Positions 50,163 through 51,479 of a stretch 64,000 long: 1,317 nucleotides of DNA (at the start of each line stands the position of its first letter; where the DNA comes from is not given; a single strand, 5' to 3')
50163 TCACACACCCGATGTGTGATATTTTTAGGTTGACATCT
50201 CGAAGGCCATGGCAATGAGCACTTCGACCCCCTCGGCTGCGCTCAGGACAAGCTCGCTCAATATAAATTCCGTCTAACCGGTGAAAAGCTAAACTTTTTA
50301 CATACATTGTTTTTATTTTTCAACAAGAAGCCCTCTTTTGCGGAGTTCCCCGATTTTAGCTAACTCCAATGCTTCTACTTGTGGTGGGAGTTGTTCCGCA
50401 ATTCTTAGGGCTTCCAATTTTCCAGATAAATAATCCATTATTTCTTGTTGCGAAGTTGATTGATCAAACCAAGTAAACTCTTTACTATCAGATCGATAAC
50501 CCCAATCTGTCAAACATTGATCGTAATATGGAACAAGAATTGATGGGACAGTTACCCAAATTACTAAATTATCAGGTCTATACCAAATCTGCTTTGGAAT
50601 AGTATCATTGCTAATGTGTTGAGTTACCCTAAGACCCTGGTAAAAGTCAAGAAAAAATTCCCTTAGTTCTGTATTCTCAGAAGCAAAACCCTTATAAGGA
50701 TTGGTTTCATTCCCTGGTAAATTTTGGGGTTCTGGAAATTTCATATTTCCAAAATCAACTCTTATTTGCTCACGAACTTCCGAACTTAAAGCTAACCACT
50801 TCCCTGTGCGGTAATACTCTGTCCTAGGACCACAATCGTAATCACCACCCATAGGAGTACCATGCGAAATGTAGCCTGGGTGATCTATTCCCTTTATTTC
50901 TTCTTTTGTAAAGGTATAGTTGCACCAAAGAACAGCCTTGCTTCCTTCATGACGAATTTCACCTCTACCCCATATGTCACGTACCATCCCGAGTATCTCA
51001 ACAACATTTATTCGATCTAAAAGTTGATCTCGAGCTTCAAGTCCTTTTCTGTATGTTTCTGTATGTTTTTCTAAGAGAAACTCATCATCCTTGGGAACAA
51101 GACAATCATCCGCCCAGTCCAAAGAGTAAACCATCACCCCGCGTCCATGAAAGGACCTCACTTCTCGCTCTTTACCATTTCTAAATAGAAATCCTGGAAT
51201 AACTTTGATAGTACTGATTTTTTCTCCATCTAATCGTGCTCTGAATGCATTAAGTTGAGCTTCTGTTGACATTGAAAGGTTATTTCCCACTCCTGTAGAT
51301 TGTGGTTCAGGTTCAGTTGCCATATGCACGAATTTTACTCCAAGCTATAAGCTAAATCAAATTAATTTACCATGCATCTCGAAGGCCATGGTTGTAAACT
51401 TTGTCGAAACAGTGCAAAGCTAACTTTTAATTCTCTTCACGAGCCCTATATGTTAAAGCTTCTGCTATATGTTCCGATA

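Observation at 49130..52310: Array of three repeat-bounded cassettes ending in the 3' end of comM: candidate mobile/defence hotspot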

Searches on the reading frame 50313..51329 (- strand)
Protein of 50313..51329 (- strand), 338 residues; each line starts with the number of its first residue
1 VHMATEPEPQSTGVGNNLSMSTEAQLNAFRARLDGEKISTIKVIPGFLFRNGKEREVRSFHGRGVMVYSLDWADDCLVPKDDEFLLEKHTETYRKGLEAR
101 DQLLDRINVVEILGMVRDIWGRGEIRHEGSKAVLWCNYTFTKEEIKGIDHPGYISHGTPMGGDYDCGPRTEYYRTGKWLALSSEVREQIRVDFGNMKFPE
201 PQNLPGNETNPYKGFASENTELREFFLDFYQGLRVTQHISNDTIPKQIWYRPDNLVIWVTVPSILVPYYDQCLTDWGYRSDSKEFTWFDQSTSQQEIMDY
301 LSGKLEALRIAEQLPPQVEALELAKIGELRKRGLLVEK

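Call 6: search_protein_families(library=pfam, proteins=[window:50313-51329:-], max_evalue=0.1)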
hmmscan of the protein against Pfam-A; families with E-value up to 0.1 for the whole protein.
window:50313-51329:- (338 aa): 0 families

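Call 7: search_protein_families(library=padloc, proteins=[window:50313-51329:-], max_evalue=0.1)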
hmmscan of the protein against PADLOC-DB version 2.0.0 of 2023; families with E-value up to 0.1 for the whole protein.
window:50313-51329:- (338 aa): 0 families

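Call 9: find_homologous_proteins(query=window:50313-51329:-)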
Query window:50313-51329:- (338 aa): 37 proteins with E <= 0.001 among 1571 candidates.
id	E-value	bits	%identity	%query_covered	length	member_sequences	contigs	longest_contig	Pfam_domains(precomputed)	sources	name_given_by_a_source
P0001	4.8e-233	791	100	100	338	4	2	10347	-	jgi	-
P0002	2.0e-151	522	72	99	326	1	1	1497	-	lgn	-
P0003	1.6e-127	444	64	99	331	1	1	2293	-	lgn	-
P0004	7.3e-118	412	59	99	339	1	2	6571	-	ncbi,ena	-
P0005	5.0e-115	403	60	99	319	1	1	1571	-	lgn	-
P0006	1.9e-94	335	52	99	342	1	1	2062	-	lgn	-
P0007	1.3e-91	326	99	43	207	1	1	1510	-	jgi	-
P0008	3.9e-68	249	45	99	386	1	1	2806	-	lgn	-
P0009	1.9e-63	233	44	99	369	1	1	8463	-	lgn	-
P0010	2.9e-61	226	44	99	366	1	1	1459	-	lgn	-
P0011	3.5e-59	219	43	100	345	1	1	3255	-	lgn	-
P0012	6.8e-57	212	41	99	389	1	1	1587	-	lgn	-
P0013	3.1e-56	209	44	99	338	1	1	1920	-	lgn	-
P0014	8.3e-56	208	42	99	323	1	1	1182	-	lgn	-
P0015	1.3e-55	207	41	99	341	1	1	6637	-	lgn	-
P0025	1.8e-44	171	36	99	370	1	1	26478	-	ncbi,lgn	-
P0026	1.1e-43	168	38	99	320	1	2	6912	-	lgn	-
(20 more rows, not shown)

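Call 19: find_encoding_contigs(protein=P0001, flank=10000, max_places=6)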
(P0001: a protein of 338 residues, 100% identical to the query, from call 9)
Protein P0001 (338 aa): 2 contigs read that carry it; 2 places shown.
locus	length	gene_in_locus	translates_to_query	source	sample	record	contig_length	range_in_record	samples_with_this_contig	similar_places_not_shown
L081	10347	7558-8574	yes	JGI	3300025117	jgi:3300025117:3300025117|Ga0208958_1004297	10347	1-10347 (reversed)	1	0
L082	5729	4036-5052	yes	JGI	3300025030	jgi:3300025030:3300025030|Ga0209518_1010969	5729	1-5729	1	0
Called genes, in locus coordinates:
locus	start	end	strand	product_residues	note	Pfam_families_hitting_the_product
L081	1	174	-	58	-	?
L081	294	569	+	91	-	PF01371:Trp_repressor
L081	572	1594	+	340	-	PF01745:IPT (faint), PF01715:IPPT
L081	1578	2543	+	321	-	PF01594:AI-2E_transport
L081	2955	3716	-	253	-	PF02811:PHP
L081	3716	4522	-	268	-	PF01048:PNP_UDP_1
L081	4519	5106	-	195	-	PF00156:Pribosyltran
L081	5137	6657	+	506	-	PF13541:ChlI, PF00158:Sigma54_activat (weak), PF00493:MCM (weak), PF01078:Mg_chelatase, PF07728:AAA_5 (weak), PF13335:Mg_chelatase_C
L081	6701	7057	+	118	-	PF05973:Gp49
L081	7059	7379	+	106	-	PF13744:HTH_37 (weak), PF13560:HTH_31 (weak), PF01381:HTH_3, PF13443:HTH_26 (weak)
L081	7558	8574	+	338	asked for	-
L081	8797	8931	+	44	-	-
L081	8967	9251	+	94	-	-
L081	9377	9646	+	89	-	-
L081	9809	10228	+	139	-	-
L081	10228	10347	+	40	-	?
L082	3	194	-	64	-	?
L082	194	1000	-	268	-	PF01048:PNP_UDP_1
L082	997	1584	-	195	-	PF00156:Pribosyltran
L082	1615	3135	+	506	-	PF13541:ChlI, PF00158:Sigma54_activat (weak), PF00493:MCM (weak), PF01078:Mg_chelatase, PF07728:AAA_5 (weak), PF13335:Mg_chelatase_C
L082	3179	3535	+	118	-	PF05973:Gp49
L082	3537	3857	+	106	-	PF13744:HTH_37 (weak), PF13560:HTH_31 (weak), PF01381:HTH_3, PF13443:HTH_26 (weak)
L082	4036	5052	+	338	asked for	-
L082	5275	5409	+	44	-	-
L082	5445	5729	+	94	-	?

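Call 20: find_encoding_contigs(protein=P0004, flank=10000, max_places=4)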
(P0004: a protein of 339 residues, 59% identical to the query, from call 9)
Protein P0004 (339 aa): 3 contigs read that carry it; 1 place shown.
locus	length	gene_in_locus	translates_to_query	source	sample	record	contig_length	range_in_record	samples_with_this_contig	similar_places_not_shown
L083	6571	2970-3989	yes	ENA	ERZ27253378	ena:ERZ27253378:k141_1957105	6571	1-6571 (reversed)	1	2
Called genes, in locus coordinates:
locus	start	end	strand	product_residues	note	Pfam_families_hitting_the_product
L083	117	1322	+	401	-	-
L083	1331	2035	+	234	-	-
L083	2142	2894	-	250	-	PF13489:Methyltransf_23 (weak), PF01209:Ubie_methyltran (weak), PF13847:Methyltransf_31, PF08241:Methyltransf_11, PF08242:Methyltransf_12, PF13649:Methyltransf_25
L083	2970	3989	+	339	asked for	-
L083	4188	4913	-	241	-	-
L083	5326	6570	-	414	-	?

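Call 21: find_encoding_contigs(protein=P0025, flank=10000, max_places=4)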
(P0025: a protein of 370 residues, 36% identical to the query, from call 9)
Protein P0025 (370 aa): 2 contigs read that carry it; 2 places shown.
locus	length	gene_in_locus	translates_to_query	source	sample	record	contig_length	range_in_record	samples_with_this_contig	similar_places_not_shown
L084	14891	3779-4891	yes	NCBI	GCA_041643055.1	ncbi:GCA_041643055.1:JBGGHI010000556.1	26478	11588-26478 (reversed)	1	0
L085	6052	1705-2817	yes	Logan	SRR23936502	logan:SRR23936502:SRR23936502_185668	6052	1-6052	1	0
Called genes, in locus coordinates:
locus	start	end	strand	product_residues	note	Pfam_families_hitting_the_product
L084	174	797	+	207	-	PF00702:Hydrolase, PF13419:HAD_2, PF13242:Hydrolase_like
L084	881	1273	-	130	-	-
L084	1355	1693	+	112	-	PF18924:DUF5674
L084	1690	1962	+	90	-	-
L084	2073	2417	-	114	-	-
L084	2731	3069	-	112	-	-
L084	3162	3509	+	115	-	-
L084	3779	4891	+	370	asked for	-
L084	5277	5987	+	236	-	PF06414:Zeta_toxin, PF13671:AAA_33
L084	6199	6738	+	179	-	PF00300:His_Phos_1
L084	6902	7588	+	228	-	-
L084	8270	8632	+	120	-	-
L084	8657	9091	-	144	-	-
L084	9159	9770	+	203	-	-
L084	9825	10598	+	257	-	-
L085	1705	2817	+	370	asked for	-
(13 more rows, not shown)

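Call 43: predict_structure(alignment_id=A1)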
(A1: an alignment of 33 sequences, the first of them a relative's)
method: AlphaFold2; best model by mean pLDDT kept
length: 338 residues; sequences in the alignment: 33
mean_pLDDT: 79.8   pTM: 0.71
mean pLDDT of the five models: 79.8, 77.6, 76.5, 75.4, 75.0
residues with pLDDT >= 90: 141; 70-90: 104; 50-70: 61; < 50: 32
segments of 3 or more residues with pLDDT < 50: 1-6, 10-17, 63-76
pLDDT, mean of each block of 10 residues (from residue 1): 47 47 82 65 85 77 47 48 86 97 95 97 93 93 89 73 78 91 91 90 75 57 77 54 81 95 81 63 82 97 96 93 96 92
secondary structure, 60 per line:
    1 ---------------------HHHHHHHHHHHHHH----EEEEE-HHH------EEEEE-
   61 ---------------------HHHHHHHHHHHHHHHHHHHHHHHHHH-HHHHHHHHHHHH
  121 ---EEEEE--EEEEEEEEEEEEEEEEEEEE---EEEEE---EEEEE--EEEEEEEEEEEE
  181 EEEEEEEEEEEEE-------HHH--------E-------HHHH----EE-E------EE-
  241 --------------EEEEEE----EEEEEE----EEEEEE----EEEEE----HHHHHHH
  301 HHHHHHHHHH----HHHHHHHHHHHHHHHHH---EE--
elements in order: H22-35 E40-44 E55-59 H82-107 H109-120 E124-128 E131-150 E154-158 E162-166 E169-193 H220-223 E255-260 E265-270 E275-280 E285-289 H294-310 H315-331

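Call 64: search_protein_families(library=phrogs, proteins=[window:50313-51323:-], max_evalue=0.01)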
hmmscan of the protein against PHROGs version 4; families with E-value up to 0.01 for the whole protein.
window:50313-51323:- (336 aa): 0 families

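Call 65: search_protein_families(library=ncbifam, proteins=[window:50313-51323:-], max_evalue=0.001)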
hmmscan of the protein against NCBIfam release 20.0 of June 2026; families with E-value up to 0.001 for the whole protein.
window:50313-51323:- (336 aa): 0 families

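Call 67: fold_search(model_id=the predicted structure, library=viral)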
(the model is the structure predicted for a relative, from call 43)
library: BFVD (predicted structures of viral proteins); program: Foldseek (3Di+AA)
matches with E <= 10: 616; with E <= 0.001: 0
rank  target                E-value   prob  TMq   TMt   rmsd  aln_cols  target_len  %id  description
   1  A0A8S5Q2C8            5.0e-02  0.10  0.09  0.09  22.2       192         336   10  DUF6046 domain-containing protein [Siphoviridae sp. ctOCb13]
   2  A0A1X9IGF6            6.8e-02  0.06  0.11  0.12  24.8       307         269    9  (no name in the UniProt tables at hand)
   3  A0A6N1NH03            8.7e-02  0.18  0.11  0.13  11.9       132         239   10  Putative ORFan [Tupanvirus deep ocean]
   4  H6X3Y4                8.7e-02  0.13  0.06  0.10  12.6        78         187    9  Uncharacterized protein [Klebsiella phage vB_KleM_RaK2]
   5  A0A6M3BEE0            1.2e-01  0.16  0.10  0.11  15.7       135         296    8  (no name in the UniProt tables at hand)
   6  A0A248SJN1            1.4e-01  0.06  0.14  0.15  20.5       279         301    9  (no name in the UniProt tables at hand)
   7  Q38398                1.6e-01  0.21  0.07  0.19  17.6        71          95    7  Bacteriophage P1 genome (IS2 insertion spot). This regions contains four unidentified reading frames and is known as insertion hot spot for…
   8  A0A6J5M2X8            1.6e-01  0.04  0.09  0.06  18.9       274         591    8  Uncharacterized protein [uncultured Caudovirales phage]
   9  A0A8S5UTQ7            1.8e-01  0.11  0.08  0.15  13.7        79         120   15  Outer membrane protein assembly factor [Myoviridae sp. ctYA416]
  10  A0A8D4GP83            1.9e-01  0.06  0.06  0.09  11.2        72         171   14  (no name in the UniProt tables at hand)
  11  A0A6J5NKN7            1.9e-01  0.04  0.06  0.05  18.3       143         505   10  Intramolecular chaperone auto-processing domain containing protein [uncultured Caudovirales phage]
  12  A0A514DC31            1.9e-01  0.03  0.07  0.11  11.6        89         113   17  Uncharacterized protein [Leviviridae sp.]
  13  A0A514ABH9            2.0e-01  0.06  0.06  0.11  11.0        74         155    9  (no name in the UniProt tables at hand)
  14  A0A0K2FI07            2.2e-01  0.11  0.10  0.20  17.8       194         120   10  Uncharacterized protein [Achromobacter phage phiAxp-3]
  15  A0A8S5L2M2            2.3e-01  0.18  0.11  0.09  20.3       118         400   12  Maturation protein (Fragment) [ssRNA phage Gerhypos.1_24]
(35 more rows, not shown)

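Call 71: find_encoding_contigs(protein=P0009, flank=6000, max_places=2)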
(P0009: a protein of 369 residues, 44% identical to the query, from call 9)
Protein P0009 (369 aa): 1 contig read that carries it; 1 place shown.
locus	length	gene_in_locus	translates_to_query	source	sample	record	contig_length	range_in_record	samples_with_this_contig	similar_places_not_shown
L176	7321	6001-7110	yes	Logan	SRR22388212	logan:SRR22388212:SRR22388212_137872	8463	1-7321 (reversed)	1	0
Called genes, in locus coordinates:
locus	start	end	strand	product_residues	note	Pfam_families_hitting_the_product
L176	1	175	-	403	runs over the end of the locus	PF00202:Aminotran_3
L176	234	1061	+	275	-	-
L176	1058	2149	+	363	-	PF01909:NTP_transf_2, PF18765:Polbeta (faint), PF08335:GlnD_UR_UTase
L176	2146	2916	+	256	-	PF02005:TRM (weak), PF05175:MTS, PF13489:Methyltransf_23 (weak), PF02475:TRM5-TYW2_MTfase (weak), PF06325:PrmA, PF12847:Methyltransf_18, PF13847:Methyltransf_31, PF13649:Methyltransf_25, +2 more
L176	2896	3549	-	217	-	PF00702:Hydrolase, PF13419:HAD_2, PF13242:Hydrolase_like (faint)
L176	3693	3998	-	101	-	PF01541:GIY-YIG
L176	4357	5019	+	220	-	PF05552:MS_channel_1st_1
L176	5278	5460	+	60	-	-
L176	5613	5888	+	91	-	PF01541:GIY-YIG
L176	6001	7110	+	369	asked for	-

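Call 72: find_encoding_contigs(protein=P0026, flank=6000, max_places=2)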
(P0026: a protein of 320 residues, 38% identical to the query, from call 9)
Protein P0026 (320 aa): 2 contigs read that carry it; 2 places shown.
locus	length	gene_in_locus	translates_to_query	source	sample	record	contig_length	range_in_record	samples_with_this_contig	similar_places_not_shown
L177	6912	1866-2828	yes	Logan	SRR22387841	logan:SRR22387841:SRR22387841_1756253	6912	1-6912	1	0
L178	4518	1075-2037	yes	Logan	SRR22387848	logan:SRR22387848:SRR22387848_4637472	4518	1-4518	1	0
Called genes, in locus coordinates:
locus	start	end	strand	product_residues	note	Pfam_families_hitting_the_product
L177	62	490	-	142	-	-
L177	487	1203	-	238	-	-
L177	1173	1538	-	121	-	-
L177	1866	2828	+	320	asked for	-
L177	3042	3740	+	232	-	-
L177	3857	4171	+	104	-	PF01541:GIY-YIG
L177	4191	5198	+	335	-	PF06293:Kdo (weak), PF01636:APH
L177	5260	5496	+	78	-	PF10262:Rdx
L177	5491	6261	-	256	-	PF13098:Thioredoxin_2, PF13462:Thioredoxin_4, PF01323:DSBA (weak)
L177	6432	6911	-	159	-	?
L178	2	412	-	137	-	?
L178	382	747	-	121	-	-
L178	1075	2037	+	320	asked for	-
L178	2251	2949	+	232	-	-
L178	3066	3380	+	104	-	PF01541:GIY-YIG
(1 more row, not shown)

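Call 76: search_solved_structures(query=A1, max_evalue=1)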
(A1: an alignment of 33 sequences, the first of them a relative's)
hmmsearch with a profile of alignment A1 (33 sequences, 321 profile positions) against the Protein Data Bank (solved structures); distinct sequences matched with E-value up to 1: 1.
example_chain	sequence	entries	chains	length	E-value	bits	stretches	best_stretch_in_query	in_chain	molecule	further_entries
2lyy_A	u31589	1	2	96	0.19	14.3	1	157-216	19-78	Uncharacterized protein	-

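Call 86: find_encoding_contigs(protein=P0002, flank=3000, max_places=2)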
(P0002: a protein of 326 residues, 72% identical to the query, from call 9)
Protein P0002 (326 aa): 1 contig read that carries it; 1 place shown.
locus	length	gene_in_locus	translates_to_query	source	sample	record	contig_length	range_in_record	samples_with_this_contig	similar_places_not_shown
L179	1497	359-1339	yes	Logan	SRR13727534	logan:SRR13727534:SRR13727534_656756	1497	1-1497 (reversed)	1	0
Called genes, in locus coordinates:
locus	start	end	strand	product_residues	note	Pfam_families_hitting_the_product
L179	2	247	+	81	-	?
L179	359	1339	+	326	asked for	-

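Call 87: find_encoding_contigs(protein=P0003, flank=3000, max_places=2)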
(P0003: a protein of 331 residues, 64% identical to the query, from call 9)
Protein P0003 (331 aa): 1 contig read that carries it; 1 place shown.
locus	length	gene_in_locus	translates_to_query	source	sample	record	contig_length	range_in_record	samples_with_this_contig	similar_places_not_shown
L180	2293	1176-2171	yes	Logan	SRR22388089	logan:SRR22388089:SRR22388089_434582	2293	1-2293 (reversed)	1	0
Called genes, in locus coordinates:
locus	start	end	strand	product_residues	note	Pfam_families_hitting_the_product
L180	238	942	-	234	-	-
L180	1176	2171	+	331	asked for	-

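Call 91: find_related_loci(query=A1, collection=viral_contigs, flank=6000)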
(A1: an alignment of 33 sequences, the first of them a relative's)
Query A1 (338 aa) in viral_contigs; peptide patterns used: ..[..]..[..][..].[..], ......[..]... (x = any residue, [..] = any of these).
38 stretches matched a pattern, but none encodes a relative of the query by tblastn (E <= 1e-3).

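Call 92: find_encoding_contigs(protein=P0015, flank=4000, max_places=3)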
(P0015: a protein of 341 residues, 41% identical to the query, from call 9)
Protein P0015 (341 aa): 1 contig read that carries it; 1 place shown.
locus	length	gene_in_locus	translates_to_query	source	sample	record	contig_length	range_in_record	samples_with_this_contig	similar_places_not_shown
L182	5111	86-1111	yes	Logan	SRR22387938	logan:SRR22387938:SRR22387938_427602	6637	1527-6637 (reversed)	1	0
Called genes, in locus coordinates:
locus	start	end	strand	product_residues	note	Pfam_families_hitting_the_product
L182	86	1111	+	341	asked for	-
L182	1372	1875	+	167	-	PF18741:MTES_1575 (faint), PF03852:Vsr, PF04480:DUF559 (faint)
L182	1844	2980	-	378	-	PF00145:DNA_methylase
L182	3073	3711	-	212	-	-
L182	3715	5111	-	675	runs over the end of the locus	-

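Call 103: search_protein_representatives(alignment_id=A1)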
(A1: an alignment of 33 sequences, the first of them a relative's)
Query: 33 sequences, 321 profile positions. Proteins with E-value up to 0.001 (for the whole library): 30; up to 1e-10: 29; up to 1e-30: 29. The best 30 are listed.
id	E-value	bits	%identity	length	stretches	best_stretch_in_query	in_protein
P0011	3.8e-126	437.2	-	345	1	1-320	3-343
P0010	1.8e-121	421.9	-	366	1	1-320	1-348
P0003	2.3e-121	421.5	-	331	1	1-320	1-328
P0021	6.6e-119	413.4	-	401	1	1-320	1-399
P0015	4.8e-118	410.6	-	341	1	1-320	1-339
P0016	8.5e-118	409.8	-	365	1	1-320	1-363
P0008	3.5e-116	404.5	-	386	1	1-320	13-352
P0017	5.2e-116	403.9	-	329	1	1-320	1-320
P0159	4.1e-113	394.4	-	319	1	1-320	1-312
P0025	4.3e-112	391.0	-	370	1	1-319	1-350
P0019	2.4e-110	385.3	-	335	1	1-320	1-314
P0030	1.5e-106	372.8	-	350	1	1-320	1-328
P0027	9.9e-106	370.1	-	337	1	2-320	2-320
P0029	1.4e-105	369.6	-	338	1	1-320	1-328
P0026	5.2e-104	364.5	-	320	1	1-320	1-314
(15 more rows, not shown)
